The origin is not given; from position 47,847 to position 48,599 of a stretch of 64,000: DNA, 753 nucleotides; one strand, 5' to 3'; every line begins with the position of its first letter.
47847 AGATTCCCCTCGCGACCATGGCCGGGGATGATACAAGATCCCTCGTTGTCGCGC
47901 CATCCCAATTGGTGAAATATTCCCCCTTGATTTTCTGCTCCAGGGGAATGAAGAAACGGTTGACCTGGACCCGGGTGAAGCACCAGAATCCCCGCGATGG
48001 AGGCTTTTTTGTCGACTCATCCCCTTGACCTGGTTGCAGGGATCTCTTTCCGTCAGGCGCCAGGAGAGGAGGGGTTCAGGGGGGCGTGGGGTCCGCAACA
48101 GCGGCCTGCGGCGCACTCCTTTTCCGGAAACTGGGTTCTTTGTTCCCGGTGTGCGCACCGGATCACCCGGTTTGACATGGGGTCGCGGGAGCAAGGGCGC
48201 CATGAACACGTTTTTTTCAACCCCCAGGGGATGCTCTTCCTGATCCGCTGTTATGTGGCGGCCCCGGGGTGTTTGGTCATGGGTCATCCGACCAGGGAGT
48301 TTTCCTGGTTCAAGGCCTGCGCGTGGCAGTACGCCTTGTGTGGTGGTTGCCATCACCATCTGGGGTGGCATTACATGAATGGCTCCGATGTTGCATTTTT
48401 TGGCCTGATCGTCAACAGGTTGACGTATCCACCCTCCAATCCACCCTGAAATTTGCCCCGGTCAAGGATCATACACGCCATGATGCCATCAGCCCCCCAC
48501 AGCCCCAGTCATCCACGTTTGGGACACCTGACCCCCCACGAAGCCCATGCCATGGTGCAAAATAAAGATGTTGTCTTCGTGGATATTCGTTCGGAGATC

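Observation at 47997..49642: Bacterial cereblon-type CULT protein in a compact unit with a rhodanese and CysZ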

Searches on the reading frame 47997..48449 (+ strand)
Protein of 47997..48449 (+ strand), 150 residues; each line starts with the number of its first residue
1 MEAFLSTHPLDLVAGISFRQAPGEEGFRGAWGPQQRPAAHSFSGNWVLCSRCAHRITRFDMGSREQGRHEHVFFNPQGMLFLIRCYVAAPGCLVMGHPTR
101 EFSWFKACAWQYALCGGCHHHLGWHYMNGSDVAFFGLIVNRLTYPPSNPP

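Call 3: search_protein_families(library=pfam, proteins=[window:47997-48449:+], max_evalue=0.01)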
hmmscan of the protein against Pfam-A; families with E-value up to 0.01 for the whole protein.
window:47997-48449:+ (150 aa): 1 family
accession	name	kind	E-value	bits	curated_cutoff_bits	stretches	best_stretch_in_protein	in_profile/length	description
PF03226.21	Yippee-Mis18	-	0.0016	19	26.6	1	94-127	39-73/108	Yippee zinc-binding/DNA-binding /Mis18, centromere assembly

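Call 4: search_solved_structures(query=window:47997-48449:+, max_evalue=0.01, show_alignments=2)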
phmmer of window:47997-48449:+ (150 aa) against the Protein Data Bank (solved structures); distinct sequences matched with E-value up to 0.01: 46.
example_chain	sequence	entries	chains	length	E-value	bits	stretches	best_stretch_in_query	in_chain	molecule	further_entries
7ps9_A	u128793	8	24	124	1.2e-27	99.9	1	47-147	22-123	Cereblon isoform 4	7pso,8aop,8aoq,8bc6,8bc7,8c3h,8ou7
7shh_A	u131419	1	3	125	1.2e-27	99.9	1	47-147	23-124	Cereblon isoform 4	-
4v2y_A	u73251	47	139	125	1.3e-27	99.8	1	47-147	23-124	CEREBLON ISOFORM 4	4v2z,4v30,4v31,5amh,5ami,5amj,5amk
8ou6_A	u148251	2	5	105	3.6e-27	98.4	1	48-146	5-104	Cereblon isoform 4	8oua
8ou9_A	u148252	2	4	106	3.8e-27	98.3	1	48-146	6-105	Cereblon isoform 4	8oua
4v32_A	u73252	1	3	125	4.6e-27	98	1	47-147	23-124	CEREBLON ISOFORM 4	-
6r0q_A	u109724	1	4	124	6.7e-25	91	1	47-147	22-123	Cereblon isoform 4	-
9gjq_A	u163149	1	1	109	5.7e-23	84.7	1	48-146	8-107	Cereblon isoform 4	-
9dom_A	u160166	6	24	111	1.6e-07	34.4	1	58-127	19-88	Protein cereblon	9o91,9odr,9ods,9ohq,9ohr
7bqv_A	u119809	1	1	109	3e-07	33.5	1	71-127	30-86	Protein cereblon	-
7bqu_A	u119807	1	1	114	3.3e-07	33.4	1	70-127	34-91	Protein cereblon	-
9cuo_A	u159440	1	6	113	4.3e-07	33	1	68-127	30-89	Protein cereblon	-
8rq1_A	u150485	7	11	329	5.4e-07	32.7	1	57-127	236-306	Protein cereblon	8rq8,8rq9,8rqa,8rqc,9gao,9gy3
3wx1_A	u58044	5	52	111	2.5e-06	30.5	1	71-127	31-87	Protein cereblon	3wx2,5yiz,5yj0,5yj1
4tzc_C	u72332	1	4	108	2.8e-06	30.4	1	71-127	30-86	Protein cereblon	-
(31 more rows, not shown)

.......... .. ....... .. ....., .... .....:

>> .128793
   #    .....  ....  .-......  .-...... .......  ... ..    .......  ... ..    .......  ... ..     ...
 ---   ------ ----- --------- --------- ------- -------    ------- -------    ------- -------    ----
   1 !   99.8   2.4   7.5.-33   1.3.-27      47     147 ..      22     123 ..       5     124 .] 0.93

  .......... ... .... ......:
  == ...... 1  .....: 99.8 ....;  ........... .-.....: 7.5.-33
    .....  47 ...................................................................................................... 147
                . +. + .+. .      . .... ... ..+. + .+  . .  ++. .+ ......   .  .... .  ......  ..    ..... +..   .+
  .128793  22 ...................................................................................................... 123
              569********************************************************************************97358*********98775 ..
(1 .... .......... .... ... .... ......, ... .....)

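Call 5: find_homologous_proteins(query=window:47997-48449:+, max_evalue=0.001)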
Query window:47997-48449:+ (150 aa): 15 proteins with E <= 0.001 among 29 candidates.
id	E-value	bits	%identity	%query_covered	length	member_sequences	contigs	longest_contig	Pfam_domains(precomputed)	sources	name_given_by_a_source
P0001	3.7e-101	354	99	97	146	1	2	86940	-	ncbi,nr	ncbi:MAG: hypothetical protein HQL63_02725 [Magnetococcales bacterium]|nr:hypothetical protein [Magn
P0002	1.6e-54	202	61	97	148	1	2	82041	-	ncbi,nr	ncbi:MAG: cereblon family protein [Magnetococcus sp. DMHC-1]|nr:hypothetical protein [Magnetococcale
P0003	1.9e-49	186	71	69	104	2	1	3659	-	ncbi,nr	ncbi:MAG: hypothetical protein HQL66_14030 [Magnetococcales bacterium]|nr:hypothetical protein [Magn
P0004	1.0e-30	125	52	65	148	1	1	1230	PF03226.22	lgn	-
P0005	1.5e-29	121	52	65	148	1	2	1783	PF03226.22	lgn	-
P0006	1.7e-26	111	61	58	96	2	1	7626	-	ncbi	-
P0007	4.9e-24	103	48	64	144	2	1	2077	-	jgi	jgi:hypothetical protein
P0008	6.0e-24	103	47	68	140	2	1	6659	-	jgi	jgi:hypothetical protein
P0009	6.2e-24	103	47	64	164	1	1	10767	PF03226.22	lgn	-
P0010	1.8e-23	101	48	62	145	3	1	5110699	PF03226.22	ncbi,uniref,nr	ncbi:MAG: cereblon family protein [Candidatus Electrothrix aestuarii]|uniref:Cereblon family protein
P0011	1.9e-23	101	48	64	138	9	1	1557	PF03226.22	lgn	-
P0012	2.5e-23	101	47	64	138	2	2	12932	PF03226.22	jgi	jgi:hypothetical protein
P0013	6.2e-23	99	42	77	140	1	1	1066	-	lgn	-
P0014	7.0e-23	99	56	51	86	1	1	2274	-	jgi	jgi:hypothetical protein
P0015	8.5e-21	92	45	64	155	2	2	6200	PF03226.22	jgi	-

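Call 6: search_protein_families(library=ncbifam, proteins=[window:47997-48449:+], max_evalue=0.01)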
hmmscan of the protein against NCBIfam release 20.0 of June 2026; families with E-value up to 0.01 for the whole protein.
window:47997-48449:+ (150 aa): 0 families

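Call 8: find_related_loci(query=A1, collection=genome_contigs, flank=6000)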
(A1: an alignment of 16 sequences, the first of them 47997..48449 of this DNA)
Query A1 (150 aa) in genome_contigs; peptide patterns used: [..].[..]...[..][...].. (x = any residue, [..] = any of these).
600 stretches matched a pattern (row limit reached: there are more); 581 encode a relative of the query (tblastn E <= 1e-3); the best 80 are kept; 80 distinct loci.
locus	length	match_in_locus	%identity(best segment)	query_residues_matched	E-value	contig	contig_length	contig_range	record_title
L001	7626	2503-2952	49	11-150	3e-36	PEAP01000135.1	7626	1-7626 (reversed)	MAG: Magnetococcales bacterium DC0425bin3 scaffold412, whole genome shotgun sequence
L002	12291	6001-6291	52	47-143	3e-31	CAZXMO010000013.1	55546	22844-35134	MAG TPA_asm: uncultured Spirochaetales bacterium isolate binchicken_co8_383 genome assembly, contig: NODE_458_length_555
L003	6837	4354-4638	52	47-142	4e-30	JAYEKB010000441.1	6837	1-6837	MAG: Thermodesulfobacteriota bacterium isolate MAG148 MAG148_441, whole genome shotgun sequence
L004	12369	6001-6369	43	22-145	7e-30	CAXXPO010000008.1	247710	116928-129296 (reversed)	MAG: Desulfovibrionaceae bacterium isolate 0f95970e-ae80-4c12-b720-55e6c3ff73ee genome assembly, contig: contig_8, whole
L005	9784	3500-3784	55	47-142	3e-29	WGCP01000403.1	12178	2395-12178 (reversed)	MAG: Desulfobulbaceae bacterium isolate S145_10 k151_66813, whole genome shotgun sequence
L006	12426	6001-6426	39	3-142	3e-29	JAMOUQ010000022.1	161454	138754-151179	MAG: Desulfobacteraceae bacterium isolate PIR-30_metabat1_scaf2bin.020 PIR-30_scaffold_23_c2, whole genome shotgun seque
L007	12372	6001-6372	42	22-145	6e-29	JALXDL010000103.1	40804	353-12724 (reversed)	MAG: Desulfobulbaceae bacterium isolate T2_metabat2_scaf2bin.285 T2_NODE_609_length_40804_cov_2.800944, whole genome sho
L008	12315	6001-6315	48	45-148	6e-29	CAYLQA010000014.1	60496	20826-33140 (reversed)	MAG TPA_asm: uncultured Desulfobulbia bacterium isolate SRP167671_co2_211 genome assembly, contig: NODE_614_length_60496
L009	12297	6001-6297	48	45-143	4e-29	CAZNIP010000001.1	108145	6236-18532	MAG TPA_asm: uncultured Desulfohalobiaceae bacterium isolate binchicken_co15_205 genome assembly, contig: NODE_20_length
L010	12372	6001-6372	43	19-145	2e-28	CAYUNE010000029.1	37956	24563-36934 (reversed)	MAG TPA_asm: uncultured Desulfobulbia bacterium isolate binchicken_co219_319 genome assembly, contig: k141_726316, whole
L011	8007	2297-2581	51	47-142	8e-29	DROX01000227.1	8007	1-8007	MAG TPA_asm: Nitrospirae bacterium isolate HyVt-545 HyVt-545_k145_716771, whole genome shotgun sequence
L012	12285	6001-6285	47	47-143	1e-28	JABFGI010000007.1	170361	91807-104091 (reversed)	MAG: Proteobacteria bacterium isolate PRO17 c_000000000007, whole genome shotgun sequence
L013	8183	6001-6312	48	34-142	1e-28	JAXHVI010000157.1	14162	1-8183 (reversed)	MAG: Thermodesulfobacteriota bacterium isolate MAG73_tar_biofilm MAG73_157, whole genome shotgun sequence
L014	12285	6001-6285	52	47-143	3e-28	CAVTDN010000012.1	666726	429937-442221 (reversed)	MAG: uncultured delta proteobacterium isolate MFD00905.bin.2.105 genome assembly, contig: contig_34374, whole genome sho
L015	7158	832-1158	43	34-142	2e-28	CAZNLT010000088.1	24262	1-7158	MAG TPA_asm: uncultured Desulfobacterales bacterium isolate binchicken_co8_349 genome assembly, contig: NODE_3064_length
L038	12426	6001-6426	37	3-142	7e-27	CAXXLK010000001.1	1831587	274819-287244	MAG: Desulfobacterales bacterium isolate c905b435-fdb9-4221-98b7-76b06078fb47 genome assembly, contig: contig_1, whole g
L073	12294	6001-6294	46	47-145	9e-26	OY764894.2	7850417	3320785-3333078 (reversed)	MAG: uncultured Desulfobacterium sp. isolate 35125921-b51f-40db-957b-bccbeeb29ead genome assembly, chromosome: 1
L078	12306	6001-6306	44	47-148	1e-25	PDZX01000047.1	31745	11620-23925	MAG: Magnetococcales bacterium WMHbin3 scaffold219, whole genome shotgun sequence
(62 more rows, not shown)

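Call 13: find_encoding_contigs(protein=P0002, flank=6000, max_places=3)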
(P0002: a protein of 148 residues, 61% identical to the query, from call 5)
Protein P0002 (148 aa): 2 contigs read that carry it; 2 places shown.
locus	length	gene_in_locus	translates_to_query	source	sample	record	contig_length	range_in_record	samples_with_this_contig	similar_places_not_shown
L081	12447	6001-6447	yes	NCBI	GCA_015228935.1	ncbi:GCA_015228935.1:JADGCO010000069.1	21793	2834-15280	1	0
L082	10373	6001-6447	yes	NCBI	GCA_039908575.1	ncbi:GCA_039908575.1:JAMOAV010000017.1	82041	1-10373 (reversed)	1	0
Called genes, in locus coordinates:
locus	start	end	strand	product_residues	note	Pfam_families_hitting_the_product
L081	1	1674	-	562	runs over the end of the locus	PF02463:SMC_N, PF13476:AAA_23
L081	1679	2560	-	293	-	PF01513:NAD_kinase, PF20143:NAD_kinase_C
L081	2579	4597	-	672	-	PF00069:Pkinase, PF07714:PK_Tyr_Ser-Thr, PF01636:APH (faint), PF03109:ABC1, PF03781:FGE-sulfatase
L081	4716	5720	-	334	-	-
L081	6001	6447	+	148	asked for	-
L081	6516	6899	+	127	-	PF00581:Rhodanese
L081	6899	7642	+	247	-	PF07264:EI24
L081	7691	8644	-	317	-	PF00753:Lactamase_B, PF19583:ODP (weak)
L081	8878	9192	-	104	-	PF01381:HTH_3, PF13560:HTH_31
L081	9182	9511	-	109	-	PF05973:Gp49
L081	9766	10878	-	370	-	-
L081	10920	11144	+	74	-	-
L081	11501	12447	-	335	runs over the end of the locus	-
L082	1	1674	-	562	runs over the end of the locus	PF02463:SMC_N, PF13476:AAA_23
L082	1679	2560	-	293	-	PF01513:NAD_kinase, PF20143:NAD_kinase_C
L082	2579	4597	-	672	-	PF00069:Pkinase, PF07714:PK_Tyr_Ser-Thr, PF01636:APH (faint), PF03109:ABC1, PF03781:FGE-sulfatase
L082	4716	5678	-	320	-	-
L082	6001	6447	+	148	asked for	-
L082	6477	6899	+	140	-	PF00581:Rhodanese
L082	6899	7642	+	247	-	PF07264:EI24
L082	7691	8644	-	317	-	PF00753:Lactamase_B, PF19583:ODP (weak)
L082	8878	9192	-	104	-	PF01381:HTH_3, PF13560:HTH_31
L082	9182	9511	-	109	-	PF05973:Gp49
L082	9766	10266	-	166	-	-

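Call 14: find_encoding_contigs(protein=P0003, flank=6000, max_places=3)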
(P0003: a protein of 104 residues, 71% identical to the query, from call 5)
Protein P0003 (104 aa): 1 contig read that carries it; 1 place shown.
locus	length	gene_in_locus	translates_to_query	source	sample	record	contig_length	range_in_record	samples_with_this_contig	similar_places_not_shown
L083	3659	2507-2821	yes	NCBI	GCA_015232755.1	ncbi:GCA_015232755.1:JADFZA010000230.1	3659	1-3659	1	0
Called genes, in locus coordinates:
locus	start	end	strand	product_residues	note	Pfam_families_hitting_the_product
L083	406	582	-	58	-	-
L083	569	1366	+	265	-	-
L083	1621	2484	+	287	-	PF00069:Pkinase, PF01636:APH (faint), PF07714:PK_Tyr_Ser-Thr, PF03109:ABC1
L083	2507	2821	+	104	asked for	-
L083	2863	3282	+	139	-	PF00581:Rhodanese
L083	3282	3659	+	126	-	PF07264:EI24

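Call 15: find_encoding_contigs(protein=P0001, flank=8000, max_places=3)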
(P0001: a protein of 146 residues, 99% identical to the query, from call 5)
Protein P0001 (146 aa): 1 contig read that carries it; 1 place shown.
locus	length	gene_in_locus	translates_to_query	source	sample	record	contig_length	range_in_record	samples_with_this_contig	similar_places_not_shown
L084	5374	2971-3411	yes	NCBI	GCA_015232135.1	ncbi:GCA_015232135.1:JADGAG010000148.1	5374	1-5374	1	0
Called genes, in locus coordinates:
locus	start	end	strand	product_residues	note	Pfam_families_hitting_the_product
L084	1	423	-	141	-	PF03781:FGE-sulfatase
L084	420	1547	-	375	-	PF00069:Pkinase, PF01636:APH (faint), PF07714:PK_Tyr_Ser-Thr, PF03109:ABC1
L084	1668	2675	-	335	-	-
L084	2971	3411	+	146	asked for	-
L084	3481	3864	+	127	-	PF00581:Rhodanese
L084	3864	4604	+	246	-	PF07264:EI24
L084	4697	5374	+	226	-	PF02310:B12-binding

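Call 35: predict_structure(alignment_id=A1)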
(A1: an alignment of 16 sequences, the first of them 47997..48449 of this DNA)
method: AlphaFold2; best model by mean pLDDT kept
length: 150 residues; sequences in the alignment: 16
mean_pLDDT: 69.6   pTM: 0.62
mean pLDDT of the five models: 69.6, 67.4, 66.5, 65.0, 37.1
residues with pLDDT >= 90: 51; 70-90: 38; 50-70: 13; < 50: 48
segments of 3 or more residues with pLDDT < 50: 1-42, 65-67, 148-150
pLDDT, mean of each block of 10 residues (from residue 1): 36 35 34 36 74 91 58 71 89 95 85 97 87 88 69
secondary structure, 60 per line:
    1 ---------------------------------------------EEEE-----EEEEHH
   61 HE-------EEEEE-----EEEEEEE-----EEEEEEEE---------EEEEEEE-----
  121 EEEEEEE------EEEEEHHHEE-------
elements in order: E46-49 E55-58 E70-74 E80-86 E92-99 E109-115 E121-127 E134-138

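Call 41: fold_search(model_id=the predicted structure, library=pdb)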
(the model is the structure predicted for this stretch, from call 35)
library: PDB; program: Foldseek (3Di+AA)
matches with E <= 10: 435; with E <= 0.001: 165
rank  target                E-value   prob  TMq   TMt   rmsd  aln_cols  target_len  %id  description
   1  4v31_C                5.9e-12  1.00  0.63  0.86   2.3       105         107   47  Cereblon isoform 4 from Magnetospirillum gryphiswaldense in complex with Deoxyuridine (released 2014-12-17)
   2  6r18_B                1.3e-11  1.00  0.62  0.83   2.8       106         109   44  Cereblon isoform 4 from Magnetospirillum gryphiswaldense in complex with compound 11a (released 2019-08-07)
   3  5amj_A                1.3e-11  1.00  0.62  0.86   2.9       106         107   44  Cereblon isoform 4 from Magnetospirillum gryphiswaldense in complex with Thalidomide, Wash II structure (released 2015-07-01)
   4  9htn_A                1.4e-11  1.00  0.60  0.87   2.5       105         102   44  Cereblon isoform 4 from Magnetospirillum gryphiswaldense in complex with glutarimide based compound 2s (released 2025-10-29)
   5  6r0q_B                1.7e-11  1.00  0.62  0.88   2.3       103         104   45  Mutant cereblon isoform 4 from Magnetospirillum gryphiswaldense in complex with thalidomide metabolite alpha-(o-carbox (released 2019-08-07)
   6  5ohb_A                1.7e-11  1.00  0.62  0.86   2.8       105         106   45  Cereblon isoform 4 from Magnetospirillum gryphiswaldense in complex with Piperidin-2-one (Valerolactam) (released 2018-10-10)
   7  9htq_A                1.7e-11  1.00  0.62  0.82   2.2       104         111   47  Cereblon isoform 4 from Magnetospirillum gryphiswaldense in complex with glutarimide based compound 2u (released 2025-10-29)
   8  9htl_A                1.8e-11  1.00  0.61  0.83   2.1       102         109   45  Cereblon isoform 4 from Magnetospirillum gryphiswaldense in complex with glutarimide based compound 2j (released 2025-10-29)
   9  6r1a_A                1.9e-11  1.00  0.61  0.81   2.1       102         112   45  Cereblon isoform 4 from Magnetospirillum gryphiswaldense in complex with compound 20b (released 2019-08-07)
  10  9htp_A                2.0e-11  1.00  0.62  0.87   2.1       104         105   47  Cereblon isoform 4 from Magnetospirillum gryphiswaldense in complex with glutarimide based compound 2p (released 2025-10-29)
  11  6r18_A                2.0e-11  1.00  0.61  0.82   2.1       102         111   45  Cereblon isoform 4 from Magnetospirillum gryphiswaldense in complex with compound 11a (released 2019-08-07)
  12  5amh                  2.0e-11  1.00  0.63  0.87   2.3       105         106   46  Cereblon isoform 4 from Magnetospirillum gryphiswaldense in complex with Thalidomide, trigonal crystal form (released 2015-07-01)
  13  4v32_A                2.0e-11  1.00  0.62  0.87   2.4       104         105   44  Cereblon isoform 4 from Magnetospirillum gryphiswaldense in complex with Thalidomide, Y101F mutant (released 2014-12-17)
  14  6r0s_A                2.0e-11  1.00  0.61  0.83   2.2       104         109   45  Cereblon isoform 4 from Magnetospirillum gryphiswaldense in complex with compound 4a and hydrolysis product (released 2019-08-07)
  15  8rdp_A                2.0e-11  1.00  0.61  0.86   2.4       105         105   45  Cereblon isoform 4 from Magnetospirillum gryphiswaldense in complex with spiro-isoxazol based compound 8a (released 2024-04-10)
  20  4v2y_A                2.6e-11  1.00  0.62  0.87   2.4       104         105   45  Cereblon isoform 4 from Magnetospirillum gryphiswaldense in complex with Thalidomide (released 2014-12-17)
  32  4v2y_B                7.8e-11  1.00  0.61  0.86   2.5       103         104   46  Cereblon isoform 4 from Magnetospirillum gryphiswaldense in complex with Thalidomide (released 2014-12-17)
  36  4v2y_C                1.7e-10  1.00  0.60  0.86   2.5       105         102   43  Cereblon isoform 4 from Magnetospirillum gryphiswaldense in complex with Thalidomide (released 2014-12-17)
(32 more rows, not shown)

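Call 44: search_protein_families(library=pfam, alignment_id=A3, max_evalue=0.0001)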
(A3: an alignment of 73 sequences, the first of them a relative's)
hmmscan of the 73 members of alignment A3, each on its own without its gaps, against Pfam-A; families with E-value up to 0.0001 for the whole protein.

A. member 1, L001:3349-4281:- (310 aa): 0 families

B. families by the number of members that match (of 73 scanned): 60 families (the first 25 are shown)
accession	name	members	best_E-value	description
PF00005.33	ABC_tran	3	6.4e-35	ABC transporter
PF04055.27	Radical_SAM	3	5.1e-25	Radical SAM superfamily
PF02687.27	FtsX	3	1.3e-14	FtsX-like permease C-terminal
PF02463.25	SMC_N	3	4.8e-09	RecF/RecN/SMC N terminal domain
PF13304.12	AAA_21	3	3.1e-07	AAA domain, putative AbiEii toxin, Type IV TA system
PF00224.27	PK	2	9e-101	Pyruvate kinase, barrel domain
PF00596.27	Aldolase_II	2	5.3e-57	Class II Aldolase and Adducin N-terminal domain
PF02310.24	B12-binding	2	2.5e-22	B12 binding domain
PF02887.21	PK_C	2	6.4e-19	Pyruvate kinase, alpha/beta domain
PF13476.12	AAA_23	2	2.7e-05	AAA domain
PF01645.23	Glu_synthase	1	1.2e-101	Conserved region in glutamate synthase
PF02401.23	LYTB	1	3.7e-95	LytB protein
PF10098.14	DUF2336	1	1.3e-78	Uncharacterised protein conserved in bacteria (DUF2336)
PF00724.26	Oxidored_FMN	1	3.5e-70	NADH:flavin oxidoreductase / NADH oxidase family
PF00109.32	ketoacyl-synt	1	2.2e-62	Beta-ketoacyl synthase, N-terminal domain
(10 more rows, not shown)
